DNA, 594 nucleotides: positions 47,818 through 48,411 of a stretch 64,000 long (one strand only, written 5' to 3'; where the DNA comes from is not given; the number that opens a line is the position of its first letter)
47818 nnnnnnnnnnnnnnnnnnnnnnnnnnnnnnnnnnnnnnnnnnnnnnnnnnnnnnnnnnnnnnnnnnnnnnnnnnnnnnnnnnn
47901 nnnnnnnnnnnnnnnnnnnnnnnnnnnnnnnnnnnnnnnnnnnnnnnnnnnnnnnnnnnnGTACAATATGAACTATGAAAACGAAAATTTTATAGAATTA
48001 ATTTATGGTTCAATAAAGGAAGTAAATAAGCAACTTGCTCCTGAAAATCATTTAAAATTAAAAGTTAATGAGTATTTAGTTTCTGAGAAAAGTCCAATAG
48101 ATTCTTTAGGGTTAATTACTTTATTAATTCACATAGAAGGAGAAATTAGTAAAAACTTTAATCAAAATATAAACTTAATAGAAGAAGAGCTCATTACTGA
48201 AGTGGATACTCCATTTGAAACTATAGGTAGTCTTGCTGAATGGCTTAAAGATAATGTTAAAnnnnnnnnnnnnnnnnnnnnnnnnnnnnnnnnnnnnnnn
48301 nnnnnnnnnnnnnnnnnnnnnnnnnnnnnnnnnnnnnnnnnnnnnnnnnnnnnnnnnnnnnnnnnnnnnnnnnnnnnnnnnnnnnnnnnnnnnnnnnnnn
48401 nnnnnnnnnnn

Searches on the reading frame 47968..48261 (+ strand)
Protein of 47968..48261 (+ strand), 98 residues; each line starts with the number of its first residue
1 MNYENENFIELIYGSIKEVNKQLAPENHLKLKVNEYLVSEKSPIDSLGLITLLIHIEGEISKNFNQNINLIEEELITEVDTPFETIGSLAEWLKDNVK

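Call 3: search_protein_families(library=pfam, proteins=[window:47968-48261:+], max_evalue=0.1)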
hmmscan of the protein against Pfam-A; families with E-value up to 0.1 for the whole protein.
window:47968-48261:+ (98 aa): 1 family
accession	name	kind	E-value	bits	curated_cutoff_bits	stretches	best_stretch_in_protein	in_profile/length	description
PF20786.2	DUF6840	-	0.02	15.7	26.8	1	4-66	26-84/92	Family of unknown function (DUF6840)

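Call 4: search_protein_families(library=ncbifam, proteins=[window:47968-48261:+], max_evalue=0.1)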
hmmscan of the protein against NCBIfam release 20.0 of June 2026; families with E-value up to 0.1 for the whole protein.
window:47968-48261:+ (98 aa): 1 family
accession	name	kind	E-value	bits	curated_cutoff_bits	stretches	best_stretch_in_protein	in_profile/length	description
NF005798.0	PRK07639.1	equivalog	0.064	13.7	100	0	39-96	33-81/91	petrobactin biosynthesis protein AsbD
